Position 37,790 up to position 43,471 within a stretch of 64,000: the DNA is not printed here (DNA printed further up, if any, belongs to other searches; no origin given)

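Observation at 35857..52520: A roughly 16.6 kb single-strand envelope supercluster links polysaccharide genes, a C25/PorU-like T9SS peptidase and an OMP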

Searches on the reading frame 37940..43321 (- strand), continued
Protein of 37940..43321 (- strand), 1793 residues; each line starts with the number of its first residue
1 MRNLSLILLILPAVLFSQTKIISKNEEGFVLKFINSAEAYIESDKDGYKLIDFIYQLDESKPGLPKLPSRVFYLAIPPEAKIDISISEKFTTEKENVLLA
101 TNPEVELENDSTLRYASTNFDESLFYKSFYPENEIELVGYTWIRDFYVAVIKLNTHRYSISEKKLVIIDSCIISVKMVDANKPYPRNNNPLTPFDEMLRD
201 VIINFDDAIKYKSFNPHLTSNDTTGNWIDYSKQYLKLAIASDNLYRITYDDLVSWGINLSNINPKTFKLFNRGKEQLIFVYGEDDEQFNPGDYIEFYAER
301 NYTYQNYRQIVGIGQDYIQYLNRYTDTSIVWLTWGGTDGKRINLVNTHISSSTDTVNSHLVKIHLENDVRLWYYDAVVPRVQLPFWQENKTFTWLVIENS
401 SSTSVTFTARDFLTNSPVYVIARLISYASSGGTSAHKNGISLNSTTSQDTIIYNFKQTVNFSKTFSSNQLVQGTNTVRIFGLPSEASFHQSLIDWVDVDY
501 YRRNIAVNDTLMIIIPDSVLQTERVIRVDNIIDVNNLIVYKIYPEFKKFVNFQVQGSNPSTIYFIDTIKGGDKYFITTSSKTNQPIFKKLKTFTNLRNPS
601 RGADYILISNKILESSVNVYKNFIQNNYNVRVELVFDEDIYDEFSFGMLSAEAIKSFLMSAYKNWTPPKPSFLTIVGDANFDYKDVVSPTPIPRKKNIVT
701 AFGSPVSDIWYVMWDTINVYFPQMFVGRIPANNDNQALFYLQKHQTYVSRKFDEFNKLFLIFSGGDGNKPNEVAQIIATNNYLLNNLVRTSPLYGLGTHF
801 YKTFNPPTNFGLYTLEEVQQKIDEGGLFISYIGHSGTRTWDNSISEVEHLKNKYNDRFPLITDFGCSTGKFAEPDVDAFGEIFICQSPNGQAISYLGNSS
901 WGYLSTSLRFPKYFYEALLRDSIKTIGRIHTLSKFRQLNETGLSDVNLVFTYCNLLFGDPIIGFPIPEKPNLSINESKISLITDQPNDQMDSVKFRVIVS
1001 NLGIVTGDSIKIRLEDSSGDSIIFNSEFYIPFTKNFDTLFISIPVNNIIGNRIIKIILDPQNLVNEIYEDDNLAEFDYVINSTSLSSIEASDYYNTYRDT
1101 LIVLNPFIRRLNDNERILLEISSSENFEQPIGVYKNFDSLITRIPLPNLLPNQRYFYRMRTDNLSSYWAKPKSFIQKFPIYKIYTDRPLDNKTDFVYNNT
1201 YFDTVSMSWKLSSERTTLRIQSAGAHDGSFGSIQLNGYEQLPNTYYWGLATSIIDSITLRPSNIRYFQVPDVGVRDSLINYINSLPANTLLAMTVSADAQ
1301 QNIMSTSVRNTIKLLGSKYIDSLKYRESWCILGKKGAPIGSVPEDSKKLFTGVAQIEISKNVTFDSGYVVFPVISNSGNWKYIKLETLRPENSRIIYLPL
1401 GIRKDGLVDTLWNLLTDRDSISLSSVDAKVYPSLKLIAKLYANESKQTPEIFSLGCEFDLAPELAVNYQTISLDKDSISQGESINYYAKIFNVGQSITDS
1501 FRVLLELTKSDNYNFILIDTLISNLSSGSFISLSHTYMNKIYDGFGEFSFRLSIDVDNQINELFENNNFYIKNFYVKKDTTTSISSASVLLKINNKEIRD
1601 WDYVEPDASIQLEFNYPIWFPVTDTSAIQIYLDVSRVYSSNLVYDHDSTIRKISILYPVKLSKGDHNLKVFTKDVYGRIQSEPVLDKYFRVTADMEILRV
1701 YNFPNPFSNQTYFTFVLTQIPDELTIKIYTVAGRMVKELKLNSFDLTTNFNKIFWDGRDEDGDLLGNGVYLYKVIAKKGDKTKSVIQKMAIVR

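Call 48: find_related_loci(query=A2, collection=metagenome_contigs, flank=6000)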
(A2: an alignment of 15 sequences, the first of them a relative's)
Query A2 (1896 aa) in metagenome_contigs; peptide patterns used: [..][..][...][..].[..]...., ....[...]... (x = any residue, [..] = any of these).
600 stretches matched a pattern (row limit reached: there are more); 531 encode a relative of the query (tblastn E <= 1e-3); the best 80 are kept; 77 distinct loci.
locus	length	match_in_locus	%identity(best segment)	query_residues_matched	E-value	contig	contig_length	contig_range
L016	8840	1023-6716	46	6-1896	0e+0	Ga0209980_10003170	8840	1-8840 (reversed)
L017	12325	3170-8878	45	5-1896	0e+0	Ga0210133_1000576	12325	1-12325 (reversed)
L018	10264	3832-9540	46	1-1895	0e+0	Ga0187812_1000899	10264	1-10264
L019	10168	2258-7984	45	4-1896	0e+0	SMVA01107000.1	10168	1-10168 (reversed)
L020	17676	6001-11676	45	16-1896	0e+0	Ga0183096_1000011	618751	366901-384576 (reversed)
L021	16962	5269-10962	45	6-1896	0e+0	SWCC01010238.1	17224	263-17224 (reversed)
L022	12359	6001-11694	45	6-1896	0e+0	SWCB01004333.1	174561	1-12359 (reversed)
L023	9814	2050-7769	46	9-1896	0e+0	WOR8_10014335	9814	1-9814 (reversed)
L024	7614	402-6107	44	6-1896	0e+0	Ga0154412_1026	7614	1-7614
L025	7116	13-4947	49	267-1896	0e+0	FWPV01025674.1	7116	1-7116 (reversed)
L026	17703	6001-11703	44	6-1896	0e+0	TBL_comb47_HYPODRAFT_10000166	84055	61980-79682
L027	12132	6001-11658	43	16-1896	0e+0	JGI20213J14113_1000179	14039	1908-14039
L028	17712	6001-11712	43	4-1896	0e+0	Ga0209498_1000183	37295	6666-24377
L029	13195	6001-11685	43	6-1896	0e+0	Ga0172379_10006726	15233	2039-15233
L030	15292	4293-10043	43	1-1896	0e+0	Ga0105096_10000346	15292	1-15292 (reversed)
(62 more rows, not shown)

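Call 51: list_cluster_members(proteins=[P0017, P0026, P0034, P0044, P0047, P0051, P0054, P0059, P0082, P0107])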
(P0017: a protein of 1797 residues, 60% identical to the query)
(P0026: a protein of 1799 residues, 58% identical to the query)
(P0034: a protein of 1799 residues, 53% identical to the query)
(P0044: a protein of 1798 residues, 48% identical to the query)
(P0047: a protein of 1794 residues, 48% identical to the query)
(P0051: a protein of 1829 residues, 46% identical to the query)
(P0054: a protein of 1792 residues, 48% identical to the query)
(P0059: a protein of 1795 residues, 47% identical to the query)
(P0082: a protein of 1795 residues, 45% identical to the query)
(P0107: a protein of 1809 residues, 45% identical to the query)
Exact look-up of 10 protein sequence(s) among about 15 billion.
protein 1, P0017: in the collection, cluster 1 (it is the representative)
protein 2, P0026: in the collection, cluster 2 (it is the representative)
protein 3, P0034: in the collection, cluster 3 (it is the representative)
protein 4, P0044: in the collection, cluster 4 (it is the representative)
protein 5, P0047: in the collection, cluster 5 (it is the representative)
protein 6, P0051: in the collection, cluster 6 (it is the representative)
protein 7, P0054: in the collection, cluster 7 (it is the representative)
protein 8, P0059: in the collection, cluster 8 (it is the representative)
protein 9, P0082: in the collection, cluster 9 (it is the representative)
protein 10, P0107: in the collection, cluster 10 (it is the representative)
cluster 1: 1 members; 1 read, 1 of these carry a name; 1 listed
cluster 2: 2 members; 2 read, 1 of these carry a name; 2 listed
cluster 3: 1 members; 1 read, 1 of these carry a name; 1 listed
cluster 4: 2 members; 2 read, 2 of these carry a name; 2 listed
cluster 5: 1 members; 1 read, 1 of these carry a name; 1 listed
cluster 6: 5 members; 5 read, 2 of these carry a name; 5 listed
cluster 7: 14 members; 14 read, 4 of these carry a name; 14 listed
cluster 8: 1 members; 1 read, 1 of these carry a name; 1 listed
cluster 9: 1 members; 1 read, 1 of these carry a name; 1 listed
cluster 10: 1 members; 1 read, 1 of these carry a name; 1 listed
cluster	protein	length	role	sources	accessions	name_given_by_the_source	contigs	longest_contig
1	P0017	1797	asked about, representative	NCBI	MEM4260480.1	MAG: C25 family cysteine peptidase [Candidatus Woesearchaeota archaeon]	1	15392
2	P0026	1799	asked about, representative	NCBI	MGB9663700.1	MAG: C25 family cysteine peptidase [Ignavibacteria bacterium]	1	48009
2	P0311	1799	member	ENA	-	-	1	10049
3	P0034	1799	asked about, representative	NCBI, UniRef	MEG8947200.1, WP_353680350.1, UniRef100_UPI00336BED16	C25 family cysteine peptidase [Rosettibacter firmus] | C25 family cysteine peptidase n=1 Tax=Rosettibacter firmus TaxID=3111522 ...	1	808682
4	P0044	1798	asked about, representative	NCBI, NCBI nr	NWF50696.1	MAG: T9SS type A sorting domain-containing protein [Ignavibacteriaceae bacterium] | T9SS type A sorting domain-containing protein [Ignavibacteriaceae bacterium]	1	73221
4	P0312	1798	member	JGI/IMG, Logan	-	hypothetical protein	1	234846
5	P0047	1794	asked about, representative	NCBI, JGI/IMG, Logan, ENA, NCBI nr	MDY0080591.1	MAG: C25 family cysteine peptidase [Ignavibacteriaceae bacterium] | hypothetical protein | C25 family cysteine peptidase [Ignavibacteriaceae bacterium]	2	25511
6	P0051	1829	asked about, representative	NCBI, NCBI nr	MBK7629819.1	MAG: T9SS type A sorting domain-containing protein [Ignavibacteriales bacterium] | T9SS type A sorting domain-containing protein [Ignavibacteriales bacterium]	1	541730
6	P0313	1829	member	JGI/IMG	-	hypothetical protein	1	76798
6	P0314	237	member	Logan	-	-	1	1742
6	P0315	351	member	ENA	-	-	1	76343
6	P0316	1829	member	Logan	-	-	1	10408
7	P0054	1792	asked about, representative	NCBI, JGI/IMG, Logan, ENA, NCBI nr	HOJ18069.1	MAG TPA: C25 family cysteine peptidase [Ignavibacteriaceae bacterium] | C25 family cysteine peptidase [Ignavibacteriaceae bacterium]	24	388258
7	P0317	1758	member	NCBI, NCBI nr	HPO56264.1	MAG TPA: C25 family cysteine peptidase [Ignavibacteriaceae bacterium] | C25 family cysteine peptidase [Ignavibacteriaceae bacterium]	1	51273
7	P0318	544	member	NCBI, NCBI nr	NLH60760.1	MAG: T9SS type A sorting domain-containing protein, partial [Ignavibacteriales bacterium] | T9SS type A sorting domain-containing protein [Ignavibacteriales bacterium]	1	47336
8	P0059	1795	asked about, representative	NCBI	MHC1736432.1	MAG: C25 family cysteine peptidase [Ignavibacteriaceae bacterium]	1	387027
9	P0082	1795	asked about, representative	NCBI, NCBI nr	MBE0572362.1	MAG: hypothetical protein IH618_12535 [Ignavibacteriaceae bacterium] | hypothetical protein [Ignavibacteriaceae bacterium]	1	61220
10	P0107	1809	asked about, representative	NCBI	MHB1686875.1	MAG: C25 family cysteine peptidase [Ignavibacteriaceae bacterium]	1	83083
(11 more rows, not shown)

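Call 52: find_encoding_contigs(protein=P0147, flank=6000, max_places=3)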
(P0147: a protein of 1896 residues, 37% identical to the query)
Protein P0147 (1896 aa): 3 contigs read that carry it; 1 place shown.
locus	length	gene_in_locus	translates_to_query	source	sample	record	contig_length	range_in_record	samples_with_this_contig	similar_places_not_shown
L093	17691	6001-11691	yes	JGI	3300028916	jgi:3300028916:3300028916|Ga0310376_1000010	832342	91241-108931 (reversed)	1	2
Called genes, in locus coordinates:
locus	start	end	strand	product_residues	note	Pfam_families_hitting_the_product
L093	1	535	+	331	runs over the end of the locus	PF00535:Glycos_transf_2, PF10111:Glyco_tranf_2_2 (weak), PF13641:Glyco_tranf_2_3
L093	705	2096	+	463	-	PF04932:Wzy_C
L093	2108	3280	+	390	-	PF01041:DegT_DnrJ_EryC1, PF01053:Cys_Met_Meta_PP, PF01212:Beta_elim_lyase (weak)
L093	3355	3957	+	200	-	PF02397:Bac_transf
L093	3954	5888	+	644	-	PF13727:CoA_binding_3, PF22674:C2185-like_N (weak), PF00106:adh_short (weak), PF01073:3Beta_HSD, PF01370:Epimerase, PF02719:Polysacc_synt_2, PF04321:RmlD_sub_bind, PF16363:GDP_Man_Dehyd, +1 more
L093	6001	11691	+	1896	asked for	PF08126:Propeptide_C25, PF01364:Peptidase_C25, PF07705:CARDB, PF13860:FlgD_ig (weak), PF18962:Por_Secre_tail (weak)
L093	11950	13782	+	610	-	PF13522:GATase_6, PF13537:GATase_7, PF01380:SIS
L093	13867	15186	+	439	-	-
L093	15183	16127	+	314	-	PF00696:AA_kinase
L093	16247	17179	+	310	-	PF02729:OTCace_N, PF00185:OTCace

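Call 53: find_encoding_contigs(protein=P0045, flank=6000, max_places=3)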
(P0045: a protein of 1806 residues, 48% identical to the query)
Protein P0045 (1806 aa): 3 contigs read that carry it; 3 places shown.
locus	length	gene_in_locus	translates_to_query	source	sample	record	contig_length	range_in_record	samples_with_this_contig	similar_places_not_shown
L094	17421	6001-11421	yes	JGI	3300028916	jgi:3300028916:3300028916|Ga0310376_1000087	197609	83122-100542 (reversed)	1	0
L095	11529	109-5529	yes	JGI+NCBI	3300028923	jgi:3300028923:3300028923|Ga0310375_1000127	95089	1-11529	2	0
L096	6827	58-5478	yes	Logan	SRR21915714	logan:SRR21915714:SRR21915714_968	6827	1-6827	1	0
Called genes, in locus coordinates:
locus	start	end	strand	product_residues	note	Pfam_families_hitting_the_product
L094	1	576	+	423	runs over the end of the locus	PF01943:Polysacc_synt, PF13440:Polysacc_synt_3, PF01554:MatE (weak)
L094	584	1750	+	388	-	-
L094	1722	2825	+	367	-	PF13439:Glyco_transf_4, PF00534:Glycos_transf_1, PF13692:Glyco_trans_1_4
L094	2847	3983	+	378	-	PF13477:Glyco_trans_4_2 (weak), PF13439:Glyco_transf_4, PF00534:Glycos_transf_1, PF13692:Glyco_trans_1_4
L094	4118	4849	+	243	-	PF03808:Glyco_tran_WecG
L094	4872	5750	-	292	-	PF00535:Glycos_transf_2, PF10111:Glyco_tranf_2_2, PF13641:Glyco_tranf_2_3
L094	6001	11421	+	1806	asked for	PF08126:Propeptide_C25 (weak), PF01364:Peptidase_C25, PF15711:ILEI, PF07705:CARDB (weak), PF13860:FlgD_ig (weak)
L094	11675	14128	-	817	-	PF00521:DNA_topoisoIV, PF03989:DNA_gyraseA_C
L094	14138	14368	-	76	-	-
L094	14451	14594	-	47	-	-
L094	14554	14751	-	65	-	-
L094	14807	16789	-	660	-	PF02518:HATPase_c, PF00204:DNA_gyraseB, PF01751:Toprim, PF00986:DNA_gyraseB_C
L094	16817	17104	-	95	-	PF05258:DciA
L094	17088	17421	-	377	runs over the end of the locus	PF02463:SMC_N, PF13175:AAA_15, PF13476:AAA_23, PF13304:AAA_21 (weak)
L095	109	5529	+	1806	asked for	PF08126:Propeptide_C25 (weak), PF01364:Peptidase_C25, PF15711:ILEI, PF07705:CARDB (weak), PF13860:FlgD_ig (weak)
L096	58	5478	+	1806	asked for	PF08126:Propeptide_C25 (weak), PF01364:Peptidase_C25, PF15711:ILEI, PF07705:CARDB (weak), PF13860:FlgD_ig (weak)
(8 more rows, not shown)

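Call 59: search_protein_families(library=ncbifam, proteins=[L015:1157-2812:+], max_evalue=0.001)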
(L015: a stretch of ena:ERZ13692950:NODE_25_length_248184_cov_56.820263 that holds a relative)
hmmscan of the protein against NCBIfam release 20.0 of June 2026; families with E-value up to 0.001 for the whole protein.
L015:1157-2812:+ (551 aa): 0 families
